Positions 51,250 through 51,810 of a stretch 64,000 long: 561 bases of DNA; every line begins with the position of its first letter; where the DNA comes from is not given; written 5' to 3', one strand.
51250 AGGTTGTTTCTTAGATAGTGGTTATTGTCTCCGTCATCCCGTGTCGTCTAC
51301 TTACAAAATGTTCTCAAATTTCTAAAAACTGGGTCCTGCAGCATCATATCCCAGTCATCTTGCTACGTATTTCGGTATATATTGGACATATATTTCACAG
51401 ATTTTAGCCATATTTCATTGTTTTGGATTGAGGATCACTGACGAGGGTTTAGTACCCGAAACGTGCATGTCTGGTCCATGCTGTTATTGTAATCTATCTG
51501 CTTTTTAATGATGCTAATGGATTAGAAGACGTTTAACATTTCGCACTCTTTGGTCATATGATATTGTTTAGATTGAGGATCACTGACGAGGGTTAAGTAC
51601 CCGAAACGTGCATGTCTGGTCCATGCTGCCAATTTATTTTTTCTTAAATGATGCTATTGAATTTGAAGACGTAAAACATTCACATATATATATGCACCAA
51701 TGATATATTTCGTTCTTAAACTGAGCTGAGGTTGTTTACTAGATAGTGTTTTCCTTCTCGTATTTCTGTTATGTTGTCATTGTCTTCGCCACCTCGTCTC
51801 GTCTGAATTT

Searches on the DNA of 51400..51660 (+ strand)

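Call 32: search_rna_families(source=window, start=51400, end=51660, threshold=evalue, max_evalue=10, show_alignments=4)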
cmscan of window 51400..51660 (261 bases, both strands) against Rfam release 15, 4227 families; matches with E-value up to 10: 0.
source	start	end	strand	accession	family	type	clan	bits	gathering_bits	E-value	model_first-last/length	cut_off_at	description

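Call 64: build_rna_model(alignment_id=A8, structure=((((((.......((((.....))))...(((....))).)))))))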
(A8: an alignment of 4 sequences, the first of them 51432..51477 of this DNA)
Model R1 built from alignment A8 (4 sequences, 46 columns); structure: as given.
model positions 46; base pairs 13; branch points 1; effective number of sequences 3.38; information 1.197 bits per position. Calibrated on 0.2 Mb of random sequence (short: E-values are rough).
structure used (alignment columns):
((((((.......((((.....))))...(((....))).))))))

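Call 65: search_with_rna_model(model_id=R1, source=window, filters=off, max_evalue=10, make_alignment=true, show_alignments=10)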
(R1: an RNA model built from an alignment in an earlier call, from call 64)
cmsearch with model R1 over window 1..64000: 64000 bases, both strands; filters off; matches with E-value up to 10: 18.
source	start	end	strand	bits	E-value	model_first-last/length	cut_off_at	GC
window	51577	51622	+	78.8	7.4e-23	1-46/46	no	0.54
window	51432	51477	+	77.4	2.1e-22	1-46/46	no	0.54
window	42487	42532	-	72.5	7.9e-21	1-46/46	no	0.59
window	43453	43498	-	68.5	1.5e-19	1-46/46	no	0.54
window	36686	36729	+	43.8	1.4e-11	1-46/46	no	0.48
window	36966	37022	+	39.6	3.4e-10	1-46/46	no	0.44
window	63842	63885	+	26.8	4.5e-06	1-46/46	no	0.41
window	38273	38316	-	20.1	0.00068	1-46/46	no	0.43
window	38416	38469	-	13.9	0.069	1-46/46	no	0.35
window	22683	22721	+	12.2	0.24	1-46/46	no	0.28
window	31991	32046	+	8.9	2.8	1-46/46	no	0.41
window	50048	50078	-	8.3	4.5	1-46/46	no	0.26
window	2504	2527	-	7.9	6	1-46/46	no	0.58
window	29473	29530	+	7.9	6.1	1-46/46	no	0.4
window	30598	30643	-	7.7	7.1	1-46/46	no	0.3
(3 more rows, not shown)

Alignment A9: 18 matches aligned to the model, 100 columns, each read 5' to 3' on its own strand. Consensus structure (alignment columns), stored with it:
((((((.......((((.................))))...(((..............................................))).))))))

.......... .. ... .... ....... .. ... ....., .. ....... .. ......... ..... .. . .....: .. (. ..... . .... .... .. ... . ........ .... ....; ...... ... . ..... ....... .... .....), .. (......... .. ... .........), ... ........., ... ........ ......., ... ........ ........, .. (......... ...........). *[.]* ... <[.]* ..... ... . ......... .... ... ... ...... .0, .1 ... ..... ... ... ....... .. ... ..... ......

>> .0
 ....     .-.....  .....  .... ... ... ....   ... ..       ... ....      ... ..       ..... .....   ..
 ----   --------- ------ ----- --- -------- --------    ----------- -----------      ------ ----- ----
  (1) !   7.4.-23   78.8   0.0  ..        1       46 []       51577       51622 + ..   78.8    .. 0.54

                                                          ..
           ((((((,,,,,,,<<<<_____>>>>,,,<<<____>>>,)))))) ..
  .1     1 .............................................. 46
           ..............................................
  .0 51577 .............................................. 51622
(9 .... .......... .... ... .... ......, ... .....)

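Call 66: search_with_rna_model(model_id=R1, source=window, filters=off, max_evalue=0.00001, make_alignment=true)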
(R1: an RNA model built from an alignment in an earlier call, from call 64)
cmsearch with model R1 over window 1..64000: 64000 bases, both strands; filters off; matches with E-value up to 0.00001: 7.
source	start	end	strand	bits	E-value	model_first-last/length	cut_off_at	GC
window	51577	51622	+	78.8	7.4e-23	1-46/46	no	0.54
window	51432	51477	+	77.4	2.1e-22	1-46/46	no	0.54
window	42487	42532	-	72.5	7.9e-21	1-46/46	no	0.59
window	43453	43498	-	68.5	1.5e-19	1-46/46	no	0.54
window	36686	36729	+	43.8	1.4e-11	1-46/46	no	0.48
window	36966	37022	+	39.6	3.4e-10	1-46/46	no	0.44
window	63842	63885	+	26.8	4.5e-06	1-46/46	no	0.41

Alignment A10: 7 matches aligned to the model, 60 columns, each read 5' to 3' on its own strand. Consensus structure (alignment columns), stored with it:
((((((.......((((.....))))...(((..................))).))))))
